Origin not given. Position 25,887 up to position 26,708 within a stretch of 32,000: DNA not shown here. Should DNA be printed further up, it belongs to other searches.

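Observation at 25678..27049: Tight three-gene operon EVE-like, nuclease-like unknown, MazG-like: candidate uncharacterised nucleotide-centred defence module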

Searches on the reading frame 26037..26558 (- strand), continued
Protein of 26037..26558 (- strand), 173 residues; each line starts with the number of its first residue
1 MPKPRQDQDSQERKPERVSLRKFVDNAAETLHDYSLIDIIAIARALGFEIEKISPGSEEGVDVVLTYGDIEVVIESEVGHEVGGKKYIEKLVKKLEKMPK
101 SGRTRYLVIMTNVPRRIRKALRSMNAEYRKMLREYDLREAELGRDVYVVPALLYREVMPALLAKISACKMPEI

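Call 62: find_related_loci(query=A4, collection=metagenome_contigs, flank=6000)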
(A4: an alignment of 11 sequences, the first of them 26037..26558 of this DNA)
Query A4 (173 aa) in metagenome_contigs; peptide patterns used: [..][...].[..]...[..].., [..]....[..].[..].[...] (x = any residue, [..] = any of these).
212 stretches matched a pattern; 43 encode a relative of the query (tblastn E <= 1e-3); 43 distinct loci.
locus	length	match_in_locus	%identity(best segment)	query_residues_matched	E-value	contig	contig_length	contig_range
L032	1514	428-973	81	1-173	5e-101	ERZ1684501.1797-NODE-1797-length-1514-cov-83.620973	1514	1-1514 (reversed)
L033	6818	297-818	84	1-173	2e-89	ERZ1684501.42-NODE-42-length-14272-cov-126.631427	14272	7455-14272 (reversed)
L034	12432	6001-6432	50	29-171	1e-39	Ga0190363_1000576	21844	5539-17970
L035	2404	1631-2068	45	27-171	3e-36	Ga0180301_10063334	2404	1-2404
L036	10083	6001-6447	37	29-170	4e-23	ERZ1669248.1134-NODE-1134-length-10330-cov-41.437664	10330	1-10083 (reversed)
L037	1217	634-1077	38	29-168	7e-22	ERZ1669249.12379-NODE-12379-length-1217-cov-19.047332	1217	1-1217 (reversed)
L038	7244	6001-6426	37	29-164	1e-18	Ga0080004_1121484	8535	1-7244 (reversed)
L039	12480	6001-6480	35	29-173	1e-18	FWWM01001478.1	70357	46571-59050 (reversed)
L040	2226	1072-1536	36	16-164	2e-18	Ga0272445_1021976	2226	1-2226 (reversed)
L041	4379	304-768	36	16-164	3e-18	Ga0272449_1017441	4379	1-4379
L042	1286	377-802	33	29-164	3e-18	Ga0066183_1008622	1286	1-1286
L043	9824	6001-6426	37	29-164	4e-18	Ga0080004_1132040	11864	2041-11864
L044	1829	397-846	31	29-164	2e-17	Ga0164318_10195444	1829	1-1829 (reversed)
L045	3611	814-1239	34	29-164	2e-17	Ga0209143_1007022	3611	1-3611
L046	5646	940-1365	34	29-164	3e-17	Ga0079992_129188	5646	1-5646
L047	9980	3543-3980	36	29-164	5e-17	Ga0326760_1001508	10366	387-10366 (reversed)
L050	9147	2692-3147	36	29-168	8e-16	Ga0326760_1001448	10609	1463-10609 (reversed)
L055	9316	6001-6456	32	29-168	4e-15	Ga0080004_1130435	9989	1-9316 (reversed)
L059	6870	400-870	29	14-164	2e-13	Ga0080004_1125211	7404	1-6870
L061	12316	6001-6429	33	29-164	8e-13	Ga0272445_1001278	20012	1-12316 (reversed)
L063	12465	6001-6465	29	16-164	2e-12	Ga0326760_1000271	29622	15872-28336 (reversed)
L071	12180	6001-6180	36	29-84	8e-6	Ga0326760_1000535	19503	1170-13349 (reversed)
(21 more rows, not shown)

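Call 66: search_protein_families(library=pfam, proteins=[L055:2277-5927:+, L043:60-3605:+, L043:3616-5409:+, L043:5370-5966:+, L038:141-2927:+, L038:2924-4333:+, L045:1415-2266:-, L071:4891-5877:+, L059:2981-6118:-, L063:9473-12457:-], max_evalue=0.001)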
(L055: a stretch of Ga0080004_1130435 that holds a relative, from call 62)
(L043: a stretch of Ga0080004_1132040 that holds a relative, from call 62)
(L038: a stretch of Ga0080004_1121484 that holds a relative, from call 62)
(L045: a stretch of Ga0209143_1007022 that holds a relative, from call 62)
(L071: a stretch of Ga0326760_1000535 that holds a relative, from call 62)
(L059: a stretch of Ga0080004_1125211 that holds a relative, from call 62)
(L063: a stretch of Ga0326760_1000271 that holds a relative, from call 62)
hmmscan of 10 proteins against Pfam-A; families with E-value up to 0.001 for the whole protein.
L055:2277-5927:+ (1216 aa): 4 families
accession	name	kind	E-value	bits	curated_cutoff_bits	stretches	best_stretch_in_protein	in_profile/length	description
PF02384.22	N6_Mtase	-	1.9e-21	77.2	20.4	1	447-730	5-257/311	N-6 DNA Methylase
PF07669.17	Eco57I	-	5.5e-21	75.8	25.3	1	536-689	2-171/171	Eco57I restriction-modification methylase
PF01170.24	UPF0020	-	7.8e-08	32.7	22.3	1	474-610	17-148/197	RMKL-like, methyltransferase domain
PF20473.4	MmeI_Mtase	-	1.5e-07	31.3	27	1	486-561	20-89/259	MmeI, DNA-methyltransferase domain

L043:60-3605:+ (1181 aa): 2 families
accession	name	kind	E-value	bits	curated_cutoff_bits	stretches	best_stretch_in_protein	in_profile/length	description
PF00271.37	Helicase_C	-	2.1e-07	31.6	23.5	1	931-998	45-109/110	Helicase conserved C-terminal domain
PF00270.35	DEAD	-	0.00038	20.7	26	0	306-389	13-80/167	DEAD/DEAH box helicase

L043:3616-5409:+ (597 aa): 1 family
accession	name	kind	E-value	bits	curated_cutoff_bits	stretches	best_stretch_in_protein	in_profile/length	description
PF09369.15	MZB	-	3.9e-09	37.5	24.2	1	475-573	1-80/80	MrfA Zn-binding domain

L043:5370-5966:+ (198 aa): 4 families
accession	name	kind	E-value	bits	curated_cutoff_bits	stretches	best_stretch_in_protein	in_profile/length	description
PF13091.12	PLDc_2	-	1.4e-18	67.4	27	1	38-155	3-120/132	PLD-like domain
PF11495.14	Regulator_TrmB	-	6.2e-06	26.1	22.2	1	27-136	6-100/233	Archaeal transcriptional regulator TrmB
PF00614.28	PLDc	-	5.3e-05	23.5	21.9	1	115-138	4-27/28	Phospholipase D Active site motif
PF09565.16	RE_NgoFVII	-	0.00022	21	23.8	1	116-173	93-156/162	NgoFVII restriction endonuclease N-terminal PLD domain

L038:141-2927:+ (928 aa): 4 families
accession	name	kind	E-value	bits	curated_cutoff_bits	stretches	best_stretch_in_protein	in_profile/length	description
PF07669.17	Eco57I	-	9e-17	62.1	25.3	1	141-395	2-165/171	Eco57I restriction-modification methylase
PF02384.22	N6_Mtase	-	2.5e-07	30.8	20.4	1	58-162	20-100/311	N-6 DNA Methylase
PF20473.4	MmeI_Mtase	-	1.1e-06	28.5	27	1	100-162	20-85/259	MmeI, DNA-methyltransferase domain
PF12950.13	TaqI_C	-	0.00048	20.8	26.5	0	569-728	2-106/118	TaqI-like C-terminal specificity domain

L038:2924-4333:+ (469 aa): 2 families
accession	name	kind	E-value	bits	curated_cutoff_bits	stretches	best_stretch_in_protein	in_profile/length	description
PF13337.12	BrxL_ATPase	-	3.3e-118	394.5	25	1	149-463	3-312/313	Lon-like protease BrxL-like, ATPase domain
PF20442.3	BrxL_N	-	6e-25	88.2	28.2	1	10-131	1-130/132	BREX system Lon protease-like protein BrxL N-terminal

L045:1415-2266:- (283 aa): 0 families

L071:4891-5877:+ (328 aa): 0 families

L059:2981-6118:- (1045 aa): 4 families
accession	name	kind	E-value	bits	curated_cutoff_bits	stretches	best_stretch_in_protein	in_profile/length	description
PF02384.22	N6_Mtase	-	1.4e-14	54.6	20.4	1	308-417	3-99/311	N-6 DNA Methylase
PF07669.17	Eco57I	-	2.1e-14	54.4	25.3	1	396-668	1-165/171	Eco57I restriction-modification methylase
PF20473.4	MmeI_Mtase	-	1e-07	31.9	27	0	357-418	22-85/259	MmeI, DNA-methyltransferase domain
PF01170.24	UPF0020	-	3.6e-05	24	22.3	0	353-415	27-96/197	RMKL-like, methyltransferase domain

L063:9473-12457:- (994 aa): 6 families
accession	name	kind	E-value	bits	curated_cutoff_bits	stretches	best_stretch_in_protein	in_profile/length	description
PF13020.12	NOV_C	-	6.3e-21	74.7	22.1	1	881-964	1-85/91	Protein NO VEIN, C-terminal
PF00176.29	SNF2-rel_dom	-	2.1e-20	73.5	24.9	1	32-199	19-190/290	SNF2-related domain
PF00271.37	Helicase_C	-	7.8e-18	65.2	23.5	1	398-521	5-110/110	Helicase conserved C-terminal domain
PF04851.21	ResIII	-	2.8e-15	57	22.5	1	16-174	6-164/164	Type III restriction enzyme, res subunit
PF00270.35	DEAD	-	9.6e-11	42.1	26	1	18-175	4-162/167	DEAD/DEAH box helicase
PF18766.7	SWI2_SNF2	-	5.4e-05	23.4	26.7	1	40-142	28-132/221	SWI2/SNF2 ATPase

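Call 75: search_protein_families(library=pfam, proteins=[L039:6575-7453:+, L055:6471-6893:+, L038:6586-7038:+, L061:6520-6993:+, L043:6719-7126:+, L047:2021-3286:+, L063:6565-8040:-, L063:8179-9468:-, L050:42-2618:+, L059:1152-2912:-], max_evalue=0.01)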
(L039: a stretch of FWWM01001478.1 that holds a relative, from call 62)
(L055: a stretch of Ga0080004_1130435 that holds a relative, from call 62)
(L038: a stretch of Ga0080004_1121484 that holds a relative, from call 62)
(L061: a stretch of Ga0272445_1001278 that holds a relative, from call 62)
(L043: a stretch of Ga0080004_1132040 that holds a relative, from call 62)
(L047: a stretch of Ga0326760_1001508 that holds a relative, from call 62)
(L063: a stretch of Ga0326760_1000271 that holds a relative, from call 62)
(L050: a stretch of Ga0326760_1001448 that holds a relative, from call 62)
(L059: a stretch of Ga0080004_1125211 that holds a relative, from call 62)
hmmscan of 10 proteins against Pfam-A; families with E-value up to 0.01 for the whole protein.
L039:6575-7453:+ (292 aa): 1 family
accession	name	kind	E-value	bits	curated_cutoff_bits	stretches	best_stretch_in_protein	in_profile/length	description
PF01878.24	EVE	-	1.7e-08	35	23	1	4-112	2-120/145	EVE domain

L055:6471-6893:+ (140 aa): 0 families

L038:6586-7038:+ (150 aa): 0 families

L061:6520-6993:+ (157 aa): 0 families

L043:6719-7126:+ (135 aa): 1 family
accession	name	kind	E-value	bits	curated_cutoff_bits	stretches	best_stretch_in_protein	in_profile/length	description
PF00213.23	OSCP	-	0.0076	16.8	22.3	1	14-94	21-105/172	ATP synthase delta (OSCP) subunit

L047:2021-3286:+ (421 aa): 0 families

L063:6565-8040:- (491 aa): 13 families
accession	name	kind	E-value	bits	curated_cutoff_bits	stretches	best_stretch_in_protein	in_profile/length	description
PF13428.12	TPR_14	-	1.7e-11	44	23.5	0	450-478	3-31/44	Tetratricopeptide repeat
PF13431.12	TPR_17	-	5.6e-08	32.9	24.4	0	310-329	2-21/34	Tetratricopeptide repeat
PF13414.12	TPR_11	-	2.8e-07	30.5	26.8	0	455-476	1-22/42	TPR repeat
PF14559.12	TPR_19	-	2.6e-06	28.1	25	0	427-466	4-43/68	Tetratricopeptide repeat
PF00515.34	TPR_1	-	8.3e-06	25.8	27.8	1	450-476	3-29/34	Tetratricopeptide repeat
PF04471.18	Mrr_cat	-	0.00032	21.2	21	1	17-116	9-105/115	Restriction endonuclease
PF13181.12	TPR_8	-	0.00037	20.9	25.7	1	453-476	6-29/34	Tetratricopeptide repeat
PF13371.12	TPR_9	-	0.00088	19.7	35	0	426-475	7-56/73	Tetratricopeptide repeat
PF07719.23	TPR_2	-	0.0017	18.7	27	0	450-476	3-29/34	Tetratricopeptide repeat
PF22890.2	TPR_EMC2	-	0.0024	18.4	27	0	304-335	63-100/145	EMC2 TPR-like repeat domain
PF10602.15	RPN7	-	0.0035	17.5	29.6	0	450-485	38-73/174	26S proteasome subunit RPN7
PF13432.12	TPR_16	-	0.0076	17.1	32.7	0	309-363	19-65/65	Tetratricopeptide repeat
PF13424.12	TPR_12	-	0.0082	16.8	30.1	0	451-481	6-36/77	Tetratricopeptide repeat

L063:8179-9468:- (429 aa): 2 families
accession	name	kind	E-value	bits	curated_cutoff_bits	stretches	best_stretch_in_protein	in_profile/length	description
PF00753.33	Lactamase_B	-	5.9e-06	26.8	22.7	1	25-186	4-153/196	Metallo-beta-lactamase superfamily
PF12706.13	Lactamase_B_2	-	8.2e-06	26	27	1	73-221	23-171/200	Beta-lactamase superfamily domain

L050:42-2618:+ (858 aa): 5 families
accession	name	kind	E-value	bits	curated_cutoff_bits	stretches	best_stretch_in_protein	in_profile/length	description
PF02384.22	N6_Mtase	-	4.4e-22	79.2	20.4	1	87-370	5-257/311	N-6 DNA Methylase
PF07669.17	Eco57I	-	4.4e-21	76.2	25.3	1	176-329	2-171/171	Eco57I restriction-modification methylase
PF01170.24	UPF0020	-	2.3e-09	37.7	22.3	1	112-250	15-148/197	RMKL-like, methyltransferase domain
PF20473.4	MmeI_Mtase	-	4.2e-08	33.1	27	1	124-205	18-93/259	MmeI, DNA-methyltransferase domain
PF05175.20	MTS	-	0.0076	16.3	23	0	177-255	58-131/170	Methyltransferase small domain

L059:1152-2912:- (586 aa): 0 families

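Call 77: find_related_loci(query=A4, collection=viral_contigs, flank=5000)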
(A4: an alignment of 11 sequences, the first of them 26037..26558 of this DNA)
Query A4 (173 aa) in viral_contigs; peptide patterns used: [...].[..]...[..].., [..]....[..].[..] (x = any residue, [..] = any of these).
21 stretches matched a pattern, but none encodes a relative of the query by tblastn (E <= 1e-3).

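Call 82: search_protein_families(library=pfam, alignment_id=A3, max_evalue=1)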
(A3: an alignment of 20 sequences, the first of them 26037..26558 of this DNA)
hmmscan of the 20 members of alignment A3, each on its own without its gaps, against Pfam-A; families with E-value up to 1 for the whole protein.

A. member 1, window:26037-26558:- (173 aa): 2 families
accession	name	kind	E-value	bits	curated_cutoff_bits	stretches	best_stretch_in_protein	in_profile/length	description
PF06037.17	DUF922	-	0.018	15.6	27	1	77-140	94-151/153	Bacterial protein of unknown function (DUF922)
PF04471.18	Mrr_cat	-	0.15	12.6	21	1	41-101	15-76/115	Restriction endonuclease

B. families by the number of members that match (of 20 scanned): 21 families
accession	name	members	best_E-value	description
PF00004.35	AAA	3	0.0034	ATPase family associated with various cellular activities (AAA)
PF04471.18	Mrr_cat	3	0.026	Restriction endonuclease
PF09848.15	SLFN-g3_helicase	2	0.002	Schlafen group 3, DNA/RNA helicase domain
PF22564.2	HAAS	2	0.014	HAAS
PF18743.7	AHJR-like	1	0.012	REase_AHJR-like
PF06037.17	DUF922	1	0.018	Bacterial protein of unknown function (DUF922)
PF18442.6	G2BR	1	0.028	E3 gp78 Ube2g2-binding region (G2BR)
PF07862.16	Nif11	1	0.067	Nif11 domain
PF18741.7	MTES_1575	1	0.071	REase_MTES_1575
PF01379.25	Porphobil_deam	1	0.075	Porphobilinogen deaminase, dipyromethane cofactor binding domain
PF19174.5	DUF5856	1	0.081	Family of unknown function (DUF5856)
PF15643.12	Tox-PL-2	1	0.084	Papain fold toxin 2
PF17363.7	DUF5388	1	0.12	Family of unknown function (DUF5388)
PF04210.18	MtrG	1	0.12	Tetrahydromethanopterin S-methyltransferase, subunit G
PF13676.11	TIR_2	1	0.15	TIR domain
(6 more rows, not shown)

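Call 90: search_solved_structures(query=L039:6575-7453:+, max_evalue=1)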
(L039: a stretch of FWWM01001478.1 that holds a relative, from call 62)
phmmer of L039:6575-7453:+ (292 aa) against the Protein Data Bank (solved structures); distinct sequences matched with E-value up to 1: 2.
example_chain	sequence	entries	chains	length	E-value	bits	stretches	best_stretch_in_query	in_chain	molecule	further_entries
1wmm_A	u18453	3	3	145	2.2e-05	27.1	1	4-113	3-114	Hypothetical UPF0310 protein PH1033 | UPF0310 protein PH1033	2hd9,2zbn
2p5d_A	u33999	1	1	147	0.0002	24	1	3-93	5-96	UPF0310 protein MJECL36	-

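Call 97: search_solved_structures(query=L063:4633-5559:+, max_evalue=1)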
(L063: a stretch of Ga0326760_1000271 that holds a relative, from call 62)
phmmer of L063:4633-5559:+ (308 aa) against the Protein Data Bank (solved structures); distinct sequences matched with E-value up to 1: 1.
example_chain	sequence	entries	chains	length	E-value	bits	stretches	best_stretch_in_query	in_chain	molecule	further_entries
8ubh_A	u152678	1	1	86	0.82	12.2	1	223-283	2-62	Circadian oscillation regulator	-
